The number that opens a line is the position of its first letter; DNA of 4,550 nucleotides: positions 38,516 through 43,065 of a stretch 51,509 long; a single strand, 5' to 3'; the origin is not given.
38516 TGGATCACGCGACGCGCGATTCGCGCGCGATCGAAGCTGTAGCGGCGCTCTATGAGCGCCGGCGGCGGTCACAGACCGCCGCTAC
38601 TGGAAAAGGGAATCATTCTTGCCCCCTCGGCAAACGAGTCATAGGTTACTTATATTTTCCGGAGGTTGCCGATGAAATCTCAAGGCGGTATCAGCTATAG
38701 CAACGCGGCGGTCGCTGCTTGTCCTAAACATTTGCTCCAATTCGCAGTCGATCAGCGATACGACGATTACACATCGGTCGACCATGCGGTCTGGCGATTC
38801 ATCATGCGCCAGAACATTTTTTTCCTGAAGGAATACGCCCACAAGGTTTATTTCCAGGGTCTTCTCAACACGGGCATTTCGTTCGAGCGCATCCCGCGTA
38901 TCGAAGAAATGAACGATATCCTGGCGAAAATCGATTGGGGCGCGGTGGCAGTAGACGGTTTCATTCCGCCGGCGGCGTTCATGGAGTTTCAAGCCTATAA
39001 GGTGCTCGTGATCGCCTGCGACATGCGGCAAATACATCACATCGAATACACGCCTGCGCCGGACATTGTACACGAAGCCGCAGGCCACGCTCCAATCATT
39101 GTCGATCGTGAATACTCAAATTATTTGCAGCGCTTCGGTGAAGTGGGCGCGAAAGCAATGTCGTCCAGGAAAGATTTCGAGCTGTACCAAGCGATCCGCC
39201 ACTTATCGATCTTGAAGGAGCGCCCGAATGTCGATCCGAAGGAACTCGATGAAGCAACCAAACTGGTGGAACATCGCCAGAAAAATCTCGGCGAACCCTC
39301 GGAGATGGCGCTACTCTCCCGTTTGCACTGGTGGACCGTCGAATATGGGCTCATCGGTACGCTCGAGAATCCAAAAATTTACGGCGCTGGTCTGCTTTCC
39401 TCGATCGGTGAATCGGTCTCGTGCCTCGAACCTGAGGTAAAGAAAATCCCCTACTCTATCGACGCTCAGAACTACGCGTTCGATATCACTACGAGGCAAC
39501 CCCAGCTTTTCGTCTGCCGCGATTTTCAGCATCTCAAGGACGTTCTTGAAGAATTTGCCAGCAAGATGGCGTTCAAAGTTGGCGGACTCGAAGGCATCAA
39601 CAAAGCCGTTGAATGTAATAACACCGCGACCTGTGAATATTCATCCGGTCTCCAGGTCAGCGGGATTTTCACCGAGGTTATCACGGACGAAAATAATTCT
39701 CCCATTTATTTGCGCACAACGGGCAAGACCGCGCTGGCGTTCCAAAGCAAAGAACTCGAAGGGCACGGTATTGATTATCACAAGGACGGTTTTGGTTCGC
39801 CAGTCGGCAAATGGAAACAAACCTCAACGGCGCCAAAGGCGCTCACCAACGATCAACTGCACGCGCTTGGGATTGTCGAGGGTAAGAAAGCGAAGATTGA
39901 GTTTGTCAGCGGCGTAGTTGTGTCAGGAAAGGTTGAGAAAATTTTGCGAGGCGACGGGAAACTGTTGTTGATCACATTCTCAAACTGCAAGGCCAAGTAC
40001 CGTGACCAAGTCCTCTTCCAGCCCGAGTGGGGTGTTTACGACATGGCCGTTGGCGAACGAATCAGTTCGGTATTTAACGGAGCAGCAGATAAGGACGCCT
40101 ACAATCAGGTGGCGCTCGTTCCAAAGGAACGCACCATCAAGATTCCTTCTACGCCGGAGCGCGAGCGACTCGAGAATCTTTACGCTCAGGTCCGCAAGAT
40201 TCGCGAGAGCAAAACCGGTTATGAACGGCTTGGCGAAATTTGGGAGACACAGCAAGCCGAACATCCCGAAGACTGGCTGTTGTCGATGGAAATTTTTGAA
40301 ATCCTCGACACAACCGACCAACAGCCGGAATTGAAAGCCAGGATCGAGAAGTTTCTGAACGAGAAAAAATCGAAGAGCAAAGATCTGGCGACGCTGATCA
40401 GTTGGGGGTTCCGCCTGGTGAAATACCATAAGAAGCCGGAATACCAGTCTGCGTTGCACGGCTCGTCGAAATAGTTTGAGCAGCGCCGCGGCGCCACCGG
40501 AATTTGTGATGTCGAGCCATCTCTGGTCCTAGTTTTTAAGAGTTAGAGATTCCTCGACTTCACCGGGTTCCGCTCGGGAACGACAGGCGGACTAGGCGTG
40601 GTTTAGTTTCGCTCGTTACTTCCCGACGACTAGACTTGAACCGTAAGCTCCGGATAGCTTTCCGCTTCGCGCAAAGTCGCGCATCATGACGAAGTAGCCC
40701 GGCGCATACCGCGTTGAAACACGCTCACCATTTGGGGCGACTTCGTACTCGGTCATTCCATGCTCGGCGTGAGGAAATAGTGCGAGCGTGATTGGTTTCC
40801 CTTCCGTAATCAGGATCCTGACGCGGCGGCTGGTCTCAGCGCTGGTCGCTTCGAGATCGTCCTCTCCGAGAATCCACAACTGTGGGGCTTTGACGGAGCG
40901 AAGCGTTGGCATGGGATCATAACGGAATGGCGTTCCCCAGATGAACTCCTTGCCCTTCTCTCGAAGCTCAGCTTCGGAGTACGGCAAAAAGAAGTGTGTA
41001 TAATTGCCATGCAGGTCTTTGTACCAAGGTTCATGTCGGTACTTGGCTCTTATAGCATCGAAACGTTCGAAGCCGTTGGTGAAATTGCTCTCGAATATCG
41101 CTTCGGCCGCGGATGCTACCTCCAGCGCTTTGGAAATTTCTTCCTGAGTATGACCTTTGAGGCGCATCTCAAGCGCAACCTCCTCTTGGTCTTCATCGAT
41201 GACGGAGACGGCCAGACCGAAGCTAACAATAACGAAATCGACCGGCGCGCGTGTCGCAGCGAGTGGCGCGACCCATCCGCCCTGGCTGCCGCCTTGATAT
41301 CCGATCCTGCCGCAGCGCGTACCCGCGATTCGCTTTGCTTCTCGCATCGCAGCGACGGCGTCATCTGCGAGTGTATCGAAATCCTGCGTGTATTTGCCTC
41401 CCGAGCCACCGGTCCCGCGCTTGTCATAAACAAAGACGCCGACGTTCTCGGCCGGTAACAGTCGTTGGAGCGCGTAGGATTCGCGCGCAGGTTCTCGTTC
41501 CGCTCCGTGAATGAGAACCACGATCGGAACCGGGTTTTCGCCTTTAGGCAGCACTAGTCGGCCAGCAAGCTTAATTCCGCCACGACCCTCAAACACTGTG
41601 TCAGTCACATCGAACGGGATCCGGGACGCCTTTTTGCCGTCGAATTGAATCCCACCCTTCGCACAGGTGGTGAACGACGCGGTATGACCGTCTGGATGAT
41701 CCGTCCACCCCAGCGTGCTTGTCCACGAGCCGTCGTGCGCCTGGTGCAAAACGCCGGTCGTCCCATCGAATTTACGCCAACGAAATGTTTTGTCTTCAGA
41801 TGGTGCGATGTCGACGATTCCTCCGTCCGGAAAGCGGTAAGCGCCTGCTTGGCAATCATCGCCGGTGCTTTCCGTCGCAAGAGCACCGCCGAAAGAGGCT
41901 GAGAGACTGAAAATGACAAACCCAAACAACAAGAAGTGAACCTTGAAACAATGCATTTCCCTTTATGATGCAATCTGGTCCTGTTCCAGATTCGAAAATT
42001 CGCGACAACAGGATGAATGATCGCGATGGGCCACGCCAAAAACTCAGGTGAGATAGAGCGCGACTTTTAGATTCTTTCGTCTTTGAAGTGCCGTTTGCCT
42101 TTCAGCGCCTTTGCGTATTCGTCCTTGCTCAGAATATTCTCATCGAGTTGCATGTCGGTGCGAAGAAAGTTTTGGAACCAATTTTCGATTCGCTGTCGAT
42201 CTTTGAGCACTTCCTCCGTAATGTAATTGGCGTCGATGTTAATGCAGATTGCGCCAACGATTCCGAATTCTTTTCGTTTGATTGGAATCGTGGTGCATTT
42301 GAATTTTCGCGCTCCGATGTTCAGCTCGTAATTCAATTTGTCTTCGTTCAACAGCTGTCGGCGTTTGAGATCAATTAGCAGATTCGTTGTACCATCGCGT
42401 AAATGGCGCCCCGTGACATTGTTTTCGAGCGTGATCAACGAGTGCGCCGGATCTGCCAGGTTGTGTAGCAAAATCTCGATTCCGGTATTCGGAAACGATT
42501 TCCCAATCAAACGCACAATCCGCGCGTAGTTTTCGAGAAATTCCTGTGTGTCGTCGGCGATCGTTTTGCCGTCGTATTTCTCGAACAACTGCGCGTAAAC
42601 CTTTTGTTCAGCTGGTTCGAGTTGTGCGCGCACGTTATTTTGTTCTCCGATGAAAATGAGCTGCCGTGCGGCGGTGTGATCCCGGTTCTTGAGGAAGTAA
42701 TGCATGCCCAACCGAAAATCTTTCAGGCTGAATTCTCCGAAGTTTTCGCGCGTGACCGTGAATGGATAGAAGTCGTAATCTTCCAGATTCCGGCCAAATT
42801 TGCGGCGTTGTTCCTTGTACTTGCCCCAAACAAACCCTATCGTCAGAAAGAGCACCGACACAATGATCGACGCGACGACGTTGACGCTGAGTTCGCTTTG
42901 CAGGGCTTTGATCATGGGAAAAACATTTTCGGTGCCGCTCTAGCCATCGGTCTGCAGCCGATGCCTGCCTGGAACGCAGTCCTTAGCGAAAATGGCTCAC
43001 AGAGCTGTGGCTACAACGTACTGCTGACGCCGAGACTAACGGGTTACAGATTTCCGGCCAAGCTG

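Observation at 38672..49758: Phe/Tyr catabolism genes share one neighbourhood with a complete-looking de novo tetrahydrobiopterin (BH4) pathway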

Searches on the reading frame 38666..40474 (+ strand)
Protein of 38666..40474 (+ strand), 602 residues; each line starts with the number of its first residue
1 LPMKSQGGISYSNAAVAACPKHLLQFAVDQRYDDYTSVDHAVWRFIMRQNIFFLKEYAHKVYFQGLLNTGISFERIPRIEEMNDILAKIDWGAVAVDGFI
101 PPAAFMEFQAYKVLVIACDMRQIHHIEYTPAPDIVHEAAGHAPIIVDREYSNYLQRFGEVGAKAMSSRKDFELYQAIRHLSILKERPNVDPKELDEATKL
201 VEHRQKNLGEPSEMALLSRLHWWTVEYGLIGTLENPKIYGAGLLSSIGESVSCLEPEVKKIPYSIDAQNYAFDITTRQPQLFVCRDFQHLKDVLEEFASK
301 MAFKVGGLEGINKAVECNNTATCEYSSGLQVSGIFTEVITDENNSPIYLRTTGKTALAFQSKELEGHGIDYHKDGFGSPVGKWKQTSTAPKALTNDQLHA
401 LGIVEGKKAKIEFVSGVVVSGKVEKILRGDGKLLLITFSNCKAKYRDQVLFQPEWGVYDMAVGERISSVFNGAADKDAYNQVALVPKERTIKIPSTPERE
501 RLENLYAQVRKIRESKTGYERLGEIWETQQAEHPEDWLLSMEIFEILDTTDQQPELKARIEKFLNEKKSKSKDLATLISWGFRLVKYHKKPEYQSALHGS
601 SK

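Call 3: search_protein_families(library=pfam, proteins=[window:38666-40474:+], max_evalue=0.01)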
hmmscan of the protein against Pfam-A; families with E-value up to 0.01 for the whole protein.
window:38666-40474:+ (602 aa): 2 families
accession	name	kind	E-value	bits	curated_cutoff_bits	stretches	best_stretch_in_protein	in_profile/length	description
PF00351.26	Biopterin_H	-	2e-27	96.6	22.7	2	213-302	199-289/331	Biopterin-dependent aromatic amino acid hydroxylase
PF18529.7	MIX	-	0.0014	18.7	27.4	1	496-550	26-80/152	Mitochondrial membrane-anchored proteins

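Call 4: search_protein_families(library=ncbifam, proteins=[window:38666-40474:+], max_evalue=0.01)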
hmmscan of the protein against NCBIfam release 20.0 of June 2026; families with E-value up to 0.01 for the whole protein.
window:38666-40474:+ (602 aa): 7 families
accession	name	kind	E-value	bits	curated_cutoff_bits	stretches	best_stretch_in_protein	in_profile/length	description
NF010657.0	PRK14056.1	equivalog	1.6e-241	803.3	346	1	18-588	6-577/580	aromatic amino acid hydroxylase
NF008877.0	PRK11913.1-2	equivalog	2.5e-54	184.1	247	1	28-302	17-250/264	phenylalanine 4-monooxygenase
TIGR01267.1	Phe4hydrox_mono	equivalog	4.8e-43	147.2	264.75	2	26-170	2-147/248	phenylalanine 4-monooxygenase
TIGR01268.1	Phe4hydrox_tetr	equivalog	7.8e-25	87.5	704.8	2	207-301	294-390/436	phenylalanine 4-monooxygenase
TIGR01269.1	Tyr_3_monoox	equivalog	4e-22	78.8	654.65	2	213-302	322-412/457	tyrosine 3-monooxygenase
TIGR01270.1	Trp_5_monoox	equivalog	2.6e-18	65.9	705.5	2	34-159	189-319/464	tryptophan 5-monooxygenase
NF010656.0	PRK14055.1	equivalog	1.6e-14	54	472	2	203-304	238-336/362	aromatic amino acid hydroxylase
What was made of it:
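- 38666..40474 (+): Long-form (602 aa) pterin-dependent aromatic amino acid hydroxylase (PAH). The likely start is the ATG at 38672. NF010657 scores 803 bits against a cutoff of 346, and Biopterin_H matches (calls 3, 4).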

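Call 55: search_solved_structures(query=window:38666-40474:+, max_evalue=0.01, show_alignments=1)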
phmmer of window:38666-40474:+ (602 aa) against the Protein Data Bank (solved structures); distinct sequences matched with E-value up to 0.01: 45.
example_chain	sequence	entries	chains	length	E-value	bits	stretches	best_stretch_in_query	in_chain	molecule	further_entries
7vgm_A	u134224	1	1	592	7.4e-159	533.2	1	19-559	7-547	Phenylalanine-4-hydroxylase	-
4q3w_A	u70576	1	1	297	2.8e-33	118.5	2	25-165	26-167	Phenylalanine-4-hydroxylase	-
4etl_A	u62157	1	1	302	6.4e-33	117.4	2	25-165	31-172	Phenylalanine-4-hydroxylase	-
1ltu_A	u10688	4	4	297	7.4e-33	117.2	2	25-165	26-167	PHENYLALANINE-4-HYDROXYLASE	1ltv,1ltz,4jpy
3tcy_A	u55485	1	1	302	7.9e-33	117.1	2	25-165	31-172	Phenylalanine-4-hydroxylase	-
4q3z_A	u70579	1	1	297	1e-32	116.7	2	25-165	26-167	Phenylalanine-4-hydroxylase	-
3tk2_A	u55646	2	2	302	1.3e-32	116.4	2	25-165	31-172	Phenylalanine-4-hydroxylase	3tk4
4q3x_A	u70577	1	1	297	1.4e-32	116.3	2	25-165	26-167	Phenylalanine-4-hydroxylase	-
4q3y_A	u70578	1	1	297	1.9e-32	115.8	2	25-165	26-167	Phenylalanine-4-hydroxylase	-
4jpx_A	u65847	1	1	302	3.9e-32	114.8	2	25-165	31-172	Phenylalanine-4-hydroxylase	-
4esm_A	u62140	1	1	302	1.4e-31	112.9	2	25-165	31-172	Phenylalanine-4-hydroxylase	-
4bpt_A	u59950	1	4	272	1.7e-26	96.2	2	30-156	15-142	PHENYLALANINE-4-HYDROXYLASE (PAH) (PHE-4-MONOOXYGENASE)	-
2v28_A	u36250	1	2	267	1.2e-24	90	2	28-169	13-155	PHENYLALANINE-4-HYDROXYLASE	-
2v27_A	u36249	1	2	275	1.4e-24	89.9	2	28-169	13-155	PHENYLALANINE HYDROXYLASE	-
5jk5_A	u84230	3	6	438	1.7e-24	89.6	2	212-300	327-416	Phenylalanine-4-hydroxylase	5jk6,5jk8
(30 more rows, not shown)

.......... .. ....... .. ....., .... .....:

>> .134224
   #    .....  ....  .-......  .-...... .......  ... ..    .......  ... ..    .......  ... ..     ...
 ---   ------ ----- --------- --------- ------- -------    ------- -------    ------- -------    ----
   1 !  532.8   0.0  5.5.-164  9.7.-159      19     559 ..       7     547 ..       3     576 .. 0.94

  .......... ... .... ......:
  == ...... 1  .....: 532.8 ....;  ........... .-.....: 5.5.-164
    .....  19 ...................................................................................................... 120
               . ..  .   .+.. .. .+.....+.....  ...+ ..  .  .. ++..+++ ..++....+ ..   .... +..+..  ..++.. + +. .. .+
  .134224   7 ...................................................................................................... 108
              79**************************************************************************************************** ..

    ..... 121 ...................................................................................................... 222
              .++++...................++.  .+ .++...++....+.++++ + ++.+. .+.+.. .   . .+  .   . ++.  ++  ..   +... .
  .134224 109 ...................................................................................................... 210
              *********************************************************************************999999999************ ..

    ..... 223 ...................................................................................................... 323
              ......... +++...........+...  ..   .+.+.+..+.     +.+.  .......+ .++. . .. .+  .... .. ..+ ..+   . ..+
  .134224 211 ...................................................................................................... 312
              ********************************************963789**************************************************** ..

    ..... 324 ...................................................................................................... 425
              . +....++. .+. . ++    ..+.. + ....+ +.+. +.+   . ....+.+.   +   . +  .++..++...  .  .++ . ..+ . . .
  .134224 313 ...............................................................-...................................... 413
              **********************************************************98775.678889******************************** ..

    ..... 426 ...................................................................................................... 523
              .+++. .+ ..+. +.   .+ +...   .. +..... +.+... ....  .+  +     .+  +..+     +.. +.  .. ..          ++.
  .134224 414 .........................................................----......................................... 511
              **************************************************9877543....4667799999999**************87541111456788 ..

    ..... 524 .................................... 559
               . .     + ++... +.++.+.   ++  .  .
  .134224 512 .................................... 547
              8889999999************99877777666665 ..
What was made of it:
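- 38666..40474 (+): The solved 592-aa PAH 7vgm matches at E = 7e-159, with HEAAGH and WWTVEYG iron-site residues aligned (call 55).
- On Long-form aromatic amino acid hydroxylase (NF010657): HEAAGH and WWTVEYG align with the solved PAH 7vgm (call 55).
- Closest known: Solved long-form bacterial PAH. Same: The match is full-length (E = 7e-159, aa 19-559), including the C-terminal half (call 55).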

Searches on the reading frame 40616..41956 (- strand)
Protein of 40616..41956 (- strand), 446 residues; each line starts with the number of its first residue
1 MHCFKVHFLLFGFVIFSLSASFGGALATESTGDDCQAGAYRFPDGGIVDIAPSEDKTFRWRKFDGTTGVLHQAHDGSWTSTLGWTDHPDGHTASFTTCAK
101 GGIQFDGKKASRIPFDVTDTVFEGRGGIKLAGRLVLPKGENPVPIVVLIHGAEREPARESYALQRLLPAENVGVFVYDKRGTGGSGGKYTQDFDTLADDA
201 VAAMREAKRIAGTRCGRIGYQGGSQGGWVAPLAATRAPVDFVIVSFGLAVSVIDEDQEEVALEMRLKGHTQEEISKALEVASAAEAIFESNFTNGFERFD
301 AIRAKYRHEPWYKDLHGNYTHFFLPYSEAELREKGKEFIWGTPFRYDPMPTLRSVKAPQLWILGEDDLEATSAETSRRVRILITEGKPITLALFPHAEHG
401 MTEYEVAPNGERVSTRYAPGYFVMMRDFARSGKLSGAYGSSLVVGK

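Call 3: search_protein_families(library=pfam, proteins=[window:40616-41956:-], max_evalue=0.01)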
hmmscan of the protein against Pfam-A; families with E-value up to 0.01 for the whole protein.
window:40616-41956:- (446 aa): 5 families
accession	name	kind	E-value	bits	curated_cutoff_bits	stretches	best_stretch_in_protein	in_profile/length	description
PF00326.27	Peptidase_S9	-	7.5e-09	35.8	22.6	1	167-244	10-92/213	Prolyl oligopeptidase family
PF12146.15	Hydrolase_4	-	8e-09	35.6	27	1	142-241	3-101/239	Serine aminopeptidase, S33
PF02129.25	Peptidase_S15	-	2e-06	28.1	23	1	127-241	2-120/262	X-Pro dipeptidyl-peptidase (S15 family)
PF05448.18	AXE1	-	5.2e-05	22.6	21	1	117-191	56-129/321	Acetyl xylan esterase (AXE1)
PF01738.24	DLH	-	0.0023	18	21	0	353-403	140-190/217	Dienelactone hydrolase family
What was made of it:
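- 40616..41956 (-): Secreted alpha/beta-hydrolase (S9/S33-like). This is an optional insert, not part of the core. Pfam Peptidase_S9 and Hydrolase_4 (call 3).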

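Call 4: search_protein_families(library=ncbifam, proteins=[window:40616-41956:-], max_evalue=0.01)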
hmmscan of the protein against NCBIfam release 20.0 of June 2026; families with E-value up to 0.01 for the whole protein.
window:40616-41956:- (446 aa): 3 families
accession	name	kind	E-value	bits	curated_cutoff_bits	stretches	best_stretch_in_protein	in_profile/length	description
NF041096.1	esterase_EstD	equivalog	1.6e-06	27.4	600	1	128-250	145-276/421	esterase EstD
NF051488.1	bifunc_PcaDC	exception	0.00029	20.1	390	0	170-238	37-100/375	bifunctional 3-oxoadipate enol-lactonase/4-carboxymuconolactone decarboxylase PcaDC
NF051487.1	bifunc_PcaCD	exception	0.0049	16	430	0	167-240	195-262/413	bifunctional 4-carboxymuconolactone decarboxylase/3-oxoadipate enol-lactonase PcaCD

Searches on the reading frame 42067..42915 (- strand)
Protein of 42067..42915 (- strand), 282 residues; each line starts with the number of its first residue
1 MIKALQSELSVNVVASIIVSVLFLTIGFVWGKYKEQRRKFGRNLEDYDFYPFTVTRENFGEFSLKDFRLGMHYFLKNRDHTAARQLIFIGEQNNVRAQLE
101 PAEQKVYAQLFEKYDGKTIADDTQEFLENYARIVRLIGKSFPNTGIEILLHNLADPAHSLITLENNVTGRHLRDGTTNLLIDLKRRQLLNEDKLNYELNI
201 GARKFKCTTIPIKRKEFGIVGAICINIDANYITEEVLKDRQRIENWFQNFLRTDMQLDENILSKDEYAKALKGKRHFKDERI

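Call 3: search_protein_families(library=pfam, proteins=[window:42067-42915:-], max_evalue=0.01)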
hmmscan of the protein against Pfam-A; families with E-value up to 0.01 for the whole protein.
window:42067-42915:- (282 aa): 1 family
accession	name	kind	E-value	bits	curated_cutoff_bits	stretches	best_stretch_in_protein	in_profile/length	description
PF08348.17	PAS_6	-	3.5e-17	62.8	27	1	127-232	1-109/115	YheO-like PAS domain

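Call 4: search_protein_families(library=ncbifam, proteins=[window:42067-42915:-], max_evalue=0.01)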
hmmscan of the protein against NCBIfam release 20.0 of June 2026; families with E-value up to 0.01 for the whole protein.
window:42067-42915:- (282 aa): 0 families

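Call 72: search_protein_families(library=pfam, proteins=[window:42067-42915:-], max_evalue=1)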
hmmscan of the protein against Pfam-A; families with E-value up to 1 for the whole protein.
window:42067-42915:- (282 aa): 1 family
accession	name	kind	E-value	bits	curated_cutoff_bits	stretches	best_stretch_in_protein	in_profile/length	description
PF08348.17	PAS_6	-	3.5e-17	62.8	27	1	127-232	1-109/115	YheO-like PAS domain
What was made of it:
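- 42067..42915 (-): YheO-like PAS_6 protein with an N-terminal hydrophobic segment and no detectable HTH. It is the last gene of the PTPS-SDR unit and possibly a sensor or regulator. PF08348, 62.8 bits, aa 127-232 (calls 3, 72).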
